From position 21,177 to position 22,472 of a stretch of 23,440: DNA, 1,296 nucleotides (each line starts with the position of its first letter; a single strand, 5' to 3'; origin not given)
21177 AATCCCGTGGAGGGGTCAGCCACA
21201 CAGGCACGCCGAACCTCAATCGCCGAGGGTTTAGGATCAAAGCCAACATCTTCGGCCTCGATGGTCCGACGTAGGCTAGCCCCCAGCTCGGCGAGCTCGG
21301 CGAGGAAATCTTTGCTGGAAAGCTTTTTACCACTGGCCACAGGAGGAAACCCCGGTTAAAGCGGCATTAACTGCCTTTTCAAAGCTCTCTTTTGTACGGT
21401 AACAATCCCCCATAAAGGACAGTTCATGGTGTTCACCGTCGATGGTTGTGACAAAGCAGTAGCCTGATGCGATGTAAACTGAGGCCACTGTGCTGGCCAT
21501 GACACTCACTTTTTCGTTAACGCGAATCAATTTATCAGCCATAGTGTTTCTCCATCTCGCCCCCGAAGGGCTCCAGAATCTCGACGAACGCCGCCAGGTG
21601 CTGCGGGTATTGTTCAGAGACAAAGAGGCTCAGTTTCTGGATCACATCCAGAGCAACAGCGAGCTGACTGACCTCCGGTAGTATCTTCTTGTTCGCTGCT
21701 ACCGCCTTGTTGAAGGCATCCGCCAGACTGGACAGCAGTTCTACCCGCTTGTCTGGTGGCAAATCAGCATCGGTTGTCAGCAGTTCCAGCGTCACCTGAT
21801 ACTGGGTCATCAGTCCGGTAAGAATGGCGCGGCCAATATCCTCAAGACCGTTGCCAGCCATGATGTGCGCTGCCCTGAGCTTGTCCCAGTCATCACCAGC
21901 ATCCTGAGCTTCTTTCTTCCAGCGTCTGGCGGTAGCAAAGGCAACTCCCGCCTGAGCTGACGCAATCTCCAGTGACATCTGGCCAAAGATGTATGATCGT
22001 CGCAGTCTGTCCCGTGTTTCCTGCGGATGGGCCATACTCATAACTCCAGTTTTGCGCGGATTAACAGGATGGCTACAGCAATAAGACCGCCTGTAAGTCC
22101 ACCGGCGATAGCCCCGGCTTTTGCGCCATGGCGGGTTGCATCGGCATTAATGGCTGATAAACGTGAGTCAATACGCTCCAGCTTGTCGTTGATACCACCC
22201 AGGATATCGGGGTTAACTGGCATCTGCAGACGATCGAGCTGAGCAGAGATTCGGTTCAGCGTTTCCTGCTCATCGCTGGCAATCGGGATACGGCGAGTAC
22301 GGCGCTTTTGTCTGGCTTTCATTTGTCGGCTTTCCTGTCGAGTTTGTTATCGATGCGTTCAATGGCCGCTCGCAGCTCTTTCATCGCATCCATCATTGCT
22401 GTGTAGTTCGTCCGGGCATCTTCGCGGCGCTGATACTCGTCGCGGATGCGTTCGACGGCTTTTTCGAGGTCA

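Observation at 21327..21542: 71-aa ORF translationally coupled between the small and large terminase genes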

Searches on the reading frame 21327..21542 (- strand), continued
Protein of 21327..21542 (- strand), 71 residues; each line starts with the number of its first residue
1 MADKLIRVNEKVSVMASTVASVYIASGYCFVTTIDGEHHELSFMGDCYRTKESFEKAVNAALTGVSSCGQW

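Call 46: search_protein_families(library=padloc, proteins=[window:21327-21542:-, L001:4214-4543:+, L001:4547-4906:+, L003:5471-5959:-, L020:3472-4011:-, L022:4537-5328:-, L027:4809-5630:-, L013:4001-4210:+, L029:4001-4204:+], max_evalue=0.01)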
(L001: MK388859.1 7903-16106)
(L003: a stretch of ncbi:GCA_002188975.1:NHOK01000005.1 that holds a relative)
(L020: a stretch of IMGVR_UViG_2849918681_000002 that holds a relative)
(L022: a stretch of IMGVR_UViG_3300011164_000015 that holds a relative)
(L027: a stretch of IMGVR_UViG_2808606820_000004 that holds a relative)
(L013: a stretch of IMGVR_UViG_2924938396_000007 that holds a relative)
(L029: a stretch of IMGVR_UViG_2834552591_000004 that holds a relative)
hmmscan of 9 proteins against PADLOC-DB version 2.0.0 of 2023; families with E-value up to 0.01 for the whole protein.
window:21327-21542:- (71 aa): 0 families

L001:4214-4543:+ (109 aa): 0 families

L001:4547-4906:+ (119 aa): 0 families

L003:5471-5959:- (162 aa): 0 families

L020:3472-4011:- (179 aa): 0 families

L022:4537-5328:- (263 aa): 1 family
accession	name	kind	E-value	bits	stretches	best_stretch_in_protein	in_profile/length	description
PDLC04109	PD-T7-4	-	2.2e-05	22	1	133-246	64-176/211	-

L027:4809-5630:- (273 aa): 0 families

L013:4001-4210:+ (69 aa): 0 families

L029:4001-4204:+ (67 aa): 0 families

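Call 66: predict_structure(alignment_id=A5)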
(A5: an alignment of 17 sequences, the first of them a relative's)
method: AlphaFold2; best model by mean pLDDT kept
length: 69 residues; sequences in the alignment: 17
mean_pLDDT: 87.6   pTM: 0.73
mean pLDDT of the five models: 87.6, 86.7, 86.4, 85.8, 85.0
residues with pLDDT >= 90: 42; 70-90: 22; 50-70: 5; < 50: 0
segments of 3 or more residues with pLDDT < 50: none
pLDDT, mean of each block of 10 residues (from residue 1): 83 92 88 94 82 91 83
secondary structure, 60 per line:
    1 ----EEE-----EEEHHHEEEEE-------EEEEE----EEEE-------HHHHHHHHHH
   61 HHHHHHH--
elements in order: E5-7 E13-15 E19-23 E31-35 E40-43 H51-67

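Call 70: search_protein_families(library=ncbifam, proteins=[window:21327-21542:-, L013:4001-4210:+, L029:4001-4204:+], max_evalue=0.01)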
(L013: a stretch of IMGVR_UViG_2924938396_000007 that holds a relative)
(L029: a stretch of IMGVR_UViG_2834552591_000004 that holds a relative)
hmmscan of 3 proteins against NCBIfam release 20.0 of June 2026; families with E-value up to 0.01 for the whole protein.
window:21327-21542:- (71 aa): 0 families

L013:4001-4210:+ (69 aa): 0 families

L029:4001-4204:+ (67 aa): 0 families

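Call 73: list_cluster_members(proteins=[window:21327-21542:-, P0014, L036:3752-3958:+, L029:4001-4204:+])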
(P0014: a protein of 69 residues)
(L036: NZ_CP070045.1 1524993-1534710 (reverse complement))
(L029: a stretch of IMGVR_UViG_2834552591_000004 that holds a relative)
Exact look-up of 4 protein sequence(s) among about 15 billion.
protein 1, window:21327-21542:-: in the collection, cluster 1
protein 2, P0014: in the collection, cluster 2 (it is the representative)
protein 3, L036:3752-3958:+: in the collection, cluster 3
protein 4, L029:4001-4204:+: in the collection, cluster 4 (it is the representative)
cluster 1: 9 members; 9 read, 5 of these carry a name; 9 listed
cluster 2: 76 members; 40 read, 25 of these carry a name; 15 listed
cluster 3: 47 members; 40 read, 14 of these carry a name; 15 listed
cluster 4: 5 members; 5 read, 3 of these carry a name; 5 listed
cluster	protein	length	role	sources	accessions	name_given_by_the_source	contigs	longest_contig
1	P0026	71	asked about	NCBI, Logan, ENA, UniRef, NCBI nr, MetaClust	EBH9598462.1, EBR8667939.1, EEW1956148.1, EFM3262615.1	hypothetical protein DCJ80_19860 [Salmonella enterica subsp. enterica serovar Kentucky] | Phage protein n=1 Tax=Enterobacter roggenkampii TaxID=1812935 RepID=A0ABY0J8B7_9ENTR | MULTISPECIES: hypothetical protein [Enterobacteriaceae]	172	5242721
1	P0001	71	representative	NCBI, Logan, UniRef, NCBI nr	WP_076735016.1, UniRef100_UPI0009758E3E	hypothetical protein [Cronobacter sakazakii] | hypothetical protein n=1 Tax=Cronobacter sakazakii TaxID=28141 RepID=UPI0009758E3E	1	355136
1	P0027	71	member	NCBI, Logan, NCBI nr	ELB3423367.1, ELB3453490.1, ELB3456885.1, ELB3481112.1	hypothetical protein RHK76_002394 [Escherichia coli] | hypothetical protein [Escherichia coli]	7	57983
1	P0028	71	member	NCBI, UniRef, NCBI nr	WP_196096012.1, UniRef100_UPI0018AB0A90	hypothetical protein [Enterobacter roggenkampii] | hypothetical protein n=1 Tax=Enterobacter roggenkampii TaxID=1812935 RepID=UPI0018AB0A90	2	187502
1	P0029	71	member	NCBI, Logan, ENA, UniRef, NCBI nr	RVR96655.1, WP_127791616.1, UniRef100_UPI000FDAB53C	hypothetical protein [Citrobacter freundii] | hypothetical protein n=1 Tax=Citrobacter freundii TaxID=546 RepID=UPI000FDAB53C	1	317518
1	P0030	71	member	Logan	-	-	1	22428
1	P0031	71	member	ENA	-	-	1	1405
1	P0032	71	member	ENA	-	-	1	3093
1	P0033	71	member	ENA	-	-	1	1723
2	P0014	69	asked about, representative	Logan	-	-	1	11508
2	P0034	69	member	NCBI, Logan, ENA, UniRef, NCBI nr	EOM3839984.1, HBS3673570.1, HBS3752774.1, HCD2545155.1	hypothetical protein ACJ42K_019720 [Klebsiella pneumoniae] | hypothetical protein n=1 Tax=Klebsiella pneumoniae complex TaxID=3390273 ... | hypothetical protein [Klebsiella pneumoniae]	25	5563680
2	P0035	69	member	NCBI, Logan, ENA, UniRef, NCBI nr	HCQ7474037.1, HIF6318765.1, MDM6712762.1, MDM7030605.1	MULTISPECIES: hypothetical protein [Klebsiella] | hypothetical protein n=1 Tax=Klebsiella TaxID=570 RepID=UPI0012B8F143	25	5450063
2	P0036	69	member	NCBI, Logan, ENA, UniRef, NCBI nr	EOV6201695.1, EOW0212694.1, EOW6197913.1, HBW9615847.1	hypothetical protein ACLH2B_27555 [Klebsiella sp. 2HUBk32mer] | hypothetical protein n=1 Tax=Klebsiella TaxID=570 RepID=UPI000D744E55 | hypothetical protein [Klebsiella variicola]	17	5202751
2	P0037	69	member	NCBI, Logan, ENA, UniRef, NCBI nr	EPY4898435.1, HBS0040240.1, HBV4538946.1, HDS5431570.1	TPA: hypothetical protein QH336_004357 [Klebsiella variicola] | hypothetical protein n=1 Tax=Klebsiella pneumoniae TaxID=573 RepID=UPI001CA5B1DA | hypothetical protein [Klebsiella pneumoniae]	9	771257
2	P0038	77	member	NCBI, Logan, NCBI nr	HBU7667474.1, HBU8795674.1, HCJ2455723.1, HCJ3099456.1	TPA: hypothetical protein MDE43_001133 [Klebsiella pneumoniae] | hypothetical protein [Klebsiella pneumoniae]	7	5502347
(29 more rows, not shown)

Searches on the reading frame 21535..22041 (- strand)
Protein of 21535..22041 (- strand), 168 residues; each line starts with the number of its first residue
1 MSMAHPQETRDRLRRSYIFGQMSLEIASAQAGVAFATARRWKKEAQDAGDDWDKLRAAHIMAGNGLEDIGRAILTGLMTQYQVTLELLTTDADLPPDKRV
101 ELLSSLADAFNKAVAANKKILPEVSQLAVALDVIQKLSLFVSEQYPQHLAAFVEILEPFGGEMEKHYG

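Call 3: search_protein_families(library=pfam, proteins=[window:21535-22041:-], max_evalue=0.1)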
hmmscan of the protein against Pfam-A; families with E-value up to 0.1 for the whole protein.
window:21535-22041:- (168 aa): 1 family
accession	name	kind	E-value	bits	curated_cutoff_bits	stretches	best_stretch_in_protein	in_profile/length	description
PF08822.17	DUF1804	-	1.5e-58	197.8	29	1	3-165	1-163/164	Protein of unknown function (DUF1804)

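Call 4: search_protein_families(library=phrogs, proteins=[window:21535-22041:-], max_evalue=0.1)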
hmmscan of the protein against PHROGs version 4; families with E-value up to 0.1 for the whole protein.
window:21535-22041:- (168 aa): 3 families
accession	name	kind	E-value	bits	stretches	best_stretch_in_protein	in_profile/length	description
phrog_756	-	DNA, RNA and nucleotide metabolism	1.4e-68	231.1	1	3-168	1-166/166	DNA binding protein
phrog_4151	-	DNA, RNA and nucleotide metabolism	0.0024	18.7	1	7-140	7-122/154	DNA binding protein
phrog_23081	-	unknown function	0.0027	18.5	1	11-118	5-109/154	-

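Call 35: search_dna_similar(query=window:21535-22041:-, collection=phages, mode=protein, max_evalue=0.00001, max_rows=40, rows=spread)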
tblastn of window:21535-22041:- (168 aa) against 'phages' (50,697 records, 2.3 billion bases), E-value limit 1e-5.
Records with a match: 238; places in all: 238; records where one place covers at least 80% of the query: 238.
Best place of each record, by identity: 60-80% 1; <60% 237.
By first word of the organism name: Pseudomonas 122; Ralstonia 98; Burkholderia 4; Rhodobacter 3; Klebsiella 2; Haemophilus 2; Mannheimia 2; Rhizobium 2; Bacteriophage 1; EBPR 1; and 1 more.
By host as written in the record: Ralstonia solanacearum 70; Pseudomonas aeruginosa 35; - 33; Pseudomonas aeruginosa PA14 32; Ralstonia solanacearum Race 3, Biovar 1 6; Pseudomonas aeruginosa PAS429 2; Pseudomonas aeruginosa Ps33 2; Pseudomonas aeruginosa clinical isolate 2; and 49 more.
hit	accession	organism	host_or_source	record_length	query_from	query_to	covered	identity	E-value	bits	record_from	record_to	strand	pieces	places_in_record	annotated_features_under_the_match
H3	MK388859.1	Klebsiella phage ST405-OXA48phi1.1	Klebsiella pneumoniae ST405-OXA48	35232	3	168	99%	65.7%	4e-75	249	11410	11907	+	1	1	transposase | hypothetical protein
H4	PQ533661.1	Pseudomonas phage Paws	Pseudomonas aeruginosa PA14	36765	2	160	95%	57.2%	7e-62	211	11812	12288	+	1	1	DNA-binding protein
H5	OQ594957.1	Pseudomonas phage vB_Pae_LESphi4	Pseudomonas aeruginosa LESB58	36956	2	168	99%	54.5%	1e-60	207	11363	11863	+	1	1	DNA binding protein | FAD synthetase-related enzyme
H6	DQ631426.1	Pseudomonas phage DMS3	-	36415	3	168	99%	54.2%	3e-60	206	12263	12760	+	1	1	hypothetical protein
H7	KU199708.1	Pseudomonas phage JBD69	Pseudomonas aeruginosa PA14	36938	3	168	99%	54.2%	3e-60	206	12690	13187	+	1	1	putative DNA-binding protein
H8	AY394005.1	Pseudomonas phage D3112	Pseudomonas aeruginosa PAS429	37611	3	168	99%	54.2%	3e-60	206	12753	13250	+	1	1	orf24: hypothetical protein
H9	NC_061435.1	Pseudomonas phage JBD26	-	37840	3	168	99%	54.2%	4e-60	206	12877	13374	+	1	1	DNA binding protein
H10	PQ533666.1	Pseudomonas phage Zilla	Pseudomonas aeruginosa PA14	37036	2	168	99%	53.9%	4e-60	206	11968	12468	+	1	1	DNA-binding protein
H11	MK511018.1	Pseudomonas phage vB_Pae_CF28a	Pseudomonas aeruginosa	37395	2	168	99%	53.9%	4e-60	206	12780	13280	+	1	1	hypothetical protein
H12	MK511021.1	Pseudomonas phage vB_Pae_CF65b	Pseudomonas aeruginosa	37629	2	168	99%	53.9%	4e-60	206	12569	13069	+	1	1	hypothetical protein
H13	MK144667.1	Pseudomonas phage Spike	Pseudomonas aeruginosa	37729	2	168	99%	53.9%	4e-60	206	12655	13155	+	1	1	putative DNA-binding protein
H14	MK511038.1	Pseudomonas phage vB_Pae_BR58b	Pseudomonas aeruginosa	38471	2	168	99%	53.9%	4e-60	206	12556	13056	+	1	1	hypothetical protein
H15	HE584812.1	Pseudomonas phage LPB1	hospital sewage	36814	2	160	95%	56.0%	7e-60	205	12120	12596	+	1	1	hypothetical protein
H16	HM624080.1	Pseudomonas phage PA1/KOR/2010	Pseudomonas aeruginosa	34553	2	160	95%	55.3%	3e-60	206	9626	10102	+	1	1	hypothetical protein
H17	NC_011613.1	Pseudomonas phage MP29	Pseudomonas aeruginosa PA14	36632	2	160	95%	55.3%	3e-60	206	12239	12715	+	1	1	ORF24: DNA binding protein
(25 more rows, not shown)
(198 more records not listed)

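Call 36: get_annotated_region(hit=H8, flank=3000)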
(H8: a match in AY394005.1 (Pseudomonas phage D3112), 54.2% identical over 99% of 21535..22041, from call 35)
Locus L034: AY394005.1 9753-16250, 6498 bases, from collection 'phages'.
description: Pseudomonas phage D3112, complete genome.
organism: Pseudomonas phage D3112 (NCBI taxid 2907964)
taxonomy: Viruses; Duplodnaviria; Heunggongvirae; Uroviricota; Caudoviricetes; Casadabanvirus; Casadabanvirus D3112
host: Pseudomonas aeruginosa PAS429; source: -; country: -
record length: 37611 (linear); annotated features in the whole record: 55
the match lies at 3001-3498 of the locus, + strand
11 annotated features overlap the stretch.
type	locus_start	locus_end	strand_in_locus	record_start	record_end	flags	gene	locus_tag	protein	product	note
CDS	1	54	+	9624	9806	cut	orf17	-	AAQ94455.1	hypothetical protein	-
CDS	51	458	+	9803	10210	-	orf18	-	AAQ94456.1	hypothetical protein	similar to Neisseria meningitidis MC58 E16-related protein, NP_274021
CDS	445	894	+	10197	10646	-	orf19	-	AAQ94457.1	putative integral membrane protein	similar to integral membrane protein in prophage PNM1 of Neisseria meningitidis Z2491, NP_284576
CDS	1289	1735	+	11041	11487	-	orf20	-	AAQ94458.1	hypothetical protein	-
CDS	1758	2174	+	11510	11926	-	orf21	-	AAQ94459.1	putative structural protein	similar to phage PM2 structural protein P5 of Altermonas, NP_049909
CDS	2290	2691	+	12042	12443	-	orf22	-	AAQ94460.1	hypothetical protein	-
CDS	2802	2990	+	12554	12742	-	orf23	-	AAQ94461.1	hypothetical protein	-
CDS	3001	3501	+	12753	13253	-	orf24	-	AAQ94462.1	hypothetical protein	similar to prophage PNM1 hypothetical DNA-binding protein in Neisseria meningitidis Z2491, NP_284564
CDS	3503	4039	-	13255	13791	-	orf25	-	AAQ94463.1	hypothetical protein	similar to phage HK620 unknown protein, NP_112049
CDS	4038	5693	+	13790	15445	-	orf26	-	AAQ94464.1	hypothetical protein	similar to prophage PNM2 hypothetical protein in Neisseria meningitidis Z2491, NP_284562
CDS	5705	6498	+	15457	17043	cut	orf27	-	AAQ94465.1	portal protein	similar to phage Mu gp29, NP_050633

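Call 37: get_annotated_region(hit=H5, flank=3000)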
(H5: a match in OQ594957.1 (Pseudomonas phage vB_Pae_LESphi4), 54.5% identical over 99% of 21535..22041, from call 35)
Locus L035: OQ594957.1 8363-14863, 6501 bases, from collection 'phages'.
description: Pseudomonas phage vB_Pae_LESphi4, complete genome.
organism: Pseudomonas phage vB_Pae_LESphi4 (NCBI taxid 3038227)
taxonomy: Viruses; Duplodnaviria; Heunggongvirae; Uroviricota; Caudoviricetes; Casadabanvirus
host: Pseudomonas aeruginosa LESB58; source: CF lung; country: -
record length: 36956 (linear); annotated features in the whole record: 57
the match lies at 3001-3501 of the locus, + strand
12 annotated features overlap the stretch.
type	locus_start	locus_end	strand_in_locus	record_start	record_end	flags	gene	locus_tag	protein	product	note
CDS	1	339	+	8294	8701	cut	-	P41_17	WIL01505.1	regulatory protein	regulatory protein GemA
CDS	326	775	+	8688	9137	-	-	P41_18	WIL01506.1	late transcriptional activator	late transcriptional activator GemB/Mor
CDS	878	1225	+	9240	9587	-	-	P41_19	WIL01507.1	hypothetical protein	-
CDS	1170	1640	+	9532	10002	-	-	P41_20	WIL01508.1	putative transmembrane holin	-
CDS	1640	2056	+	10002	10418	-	-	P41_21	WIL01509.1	endolysin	-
CDS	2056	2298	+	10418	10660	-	-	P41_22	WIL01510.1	hypothetical protein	-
CDS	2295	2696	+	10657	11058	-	-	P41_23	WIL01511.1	Rz-like spanin, inner membrane subunit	-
CDS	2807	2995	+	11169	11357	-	-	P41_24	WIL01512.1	lytic protein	DUF1804 family lytic protein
CDS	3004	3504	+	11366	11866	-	-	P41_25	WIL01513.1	DNA binding protein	-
CDS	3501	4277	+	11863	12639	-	-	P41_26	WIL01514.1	FAD synthetase-related enzyme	FAD synthetase-related enzyme NinC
CDS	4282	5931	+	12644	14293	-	-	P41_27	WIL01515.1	terminase large subunit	-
CDS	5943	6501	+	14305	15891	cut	-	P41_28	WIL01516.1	portal protein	-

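Call 45: search_protein_families(library=pfam, proteins=[L034:3503-4039:-], max_evalue=0.01)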
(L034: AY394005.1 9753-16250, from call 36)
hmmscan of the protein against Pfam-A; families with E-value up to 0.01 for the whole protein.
L034:3503-4039:- (178 aa): 0 families

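Call 50: find_related_loci(query=window:21535-22041:-, collection=viral_contigs, flank=3000)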
Query window:21535-22041:- (168 aa) in viral_contigs; peptide patterns used: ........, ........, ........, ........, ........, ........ (x = any residue, [..] = any of these).
50 stretches matched a pattern; 42 encode a relative of the query (tblastn E <= 1e-3); 41 distinct loci.
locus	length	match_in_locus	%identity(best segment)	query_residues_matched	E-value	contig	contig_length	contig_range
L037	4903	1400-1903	100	1-168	1e-112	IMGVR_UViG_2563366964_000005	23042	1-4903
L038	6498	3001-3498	96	3-168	7e-107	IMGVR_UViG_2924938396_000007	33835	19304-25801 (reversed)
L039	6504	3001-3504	92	1-168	6e-104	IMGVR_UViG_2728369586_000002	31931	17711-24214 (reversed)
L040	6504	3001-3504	92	1-168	2e-103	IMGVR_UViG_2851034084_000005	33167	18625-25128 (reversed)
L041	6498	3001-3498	92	3-168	6e-103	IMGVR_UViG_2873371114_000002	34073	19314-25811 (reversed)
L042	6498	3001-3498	92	3-168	2e-102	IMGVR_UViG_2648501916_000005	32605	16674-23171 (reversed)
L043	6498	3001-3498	92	3-168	8e-102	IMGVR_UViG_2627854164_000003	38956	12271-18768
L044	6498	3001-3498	90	3-168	2e-101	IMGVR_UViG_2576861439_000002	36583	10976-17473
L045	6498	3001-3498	90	3-168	5e-101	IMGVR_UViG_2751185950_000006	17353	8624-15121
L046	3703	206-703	90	3-168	3e-101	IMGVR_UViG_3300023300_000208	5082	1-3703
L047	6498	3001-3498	90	3-168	6e-101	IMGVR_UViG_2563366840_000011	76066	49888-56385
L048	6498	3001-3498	90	3-168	6e-101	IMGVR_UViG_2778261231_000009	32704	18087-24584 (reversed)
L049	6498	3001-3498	90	3-168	6e-101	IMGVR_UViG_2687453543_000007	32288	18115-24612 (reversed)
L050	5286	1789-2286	90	3-168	5e-101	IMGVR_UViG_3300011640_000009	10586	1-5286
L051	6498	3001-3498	90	3-168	5e-101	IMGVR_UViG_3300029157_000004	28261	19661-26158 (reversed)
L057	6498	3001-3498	81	3-168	9e-93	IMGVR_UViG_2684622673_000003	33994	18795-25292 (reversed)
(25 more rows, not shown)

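Call 70: search_protein_families(library=ncbifam, proteins=[window:21535-22041:-, L039:3500-3718:+, L057:3494-3745:+], max_evalue=0.01)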
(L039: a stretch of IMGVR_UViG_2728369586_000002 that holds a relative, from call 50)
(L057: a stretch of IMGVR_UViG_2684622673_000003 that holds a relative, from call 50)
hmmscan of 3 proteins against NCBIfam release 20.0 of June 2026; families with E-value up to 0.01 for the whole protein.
window:21535-22041:- (168 aa): 0 families

L039:3500-3718:+ (72 aa): 0 families

L057:3494-3745:+ (83 aa): 0 families

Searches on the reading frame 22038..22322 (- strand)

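Call 3: search_protein_families(library=pfam, proteins=[window:22038-22322:-], max_evalue=0.1)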
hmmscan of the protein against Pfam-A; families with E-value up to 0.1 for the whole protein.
window:22038-22322:- (94 aa): 2 families
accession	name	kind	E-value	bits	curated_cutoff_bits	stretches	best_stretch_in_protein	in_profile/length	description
PF04210.18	MtrG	-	0.0023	18.2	27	1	36-86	7-61/64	Tetrahydromethanopterin S-methyltransferase, subunit G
PF11945.13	WASH_WAHD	-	0.074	12.9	24.2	1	18-68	15-64/292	WAHD domain of WASH complex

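Call 4: search_protein_families(library=phrogs, proteins=[window:22038-22322:-], max_evalue=0.1)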
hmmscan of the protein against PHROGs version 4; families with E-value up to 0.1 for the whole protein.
window:22038-22322:- (94 aa): 2 families
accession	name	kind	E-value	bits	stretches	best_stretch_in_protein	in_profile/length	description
phrog_1103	-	unknown function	2.1e-16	60.8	1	39-92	19-78/80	-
phrog_8078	-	head and packaging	0.093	11.5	0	11-63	503-557/1392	virion structural protein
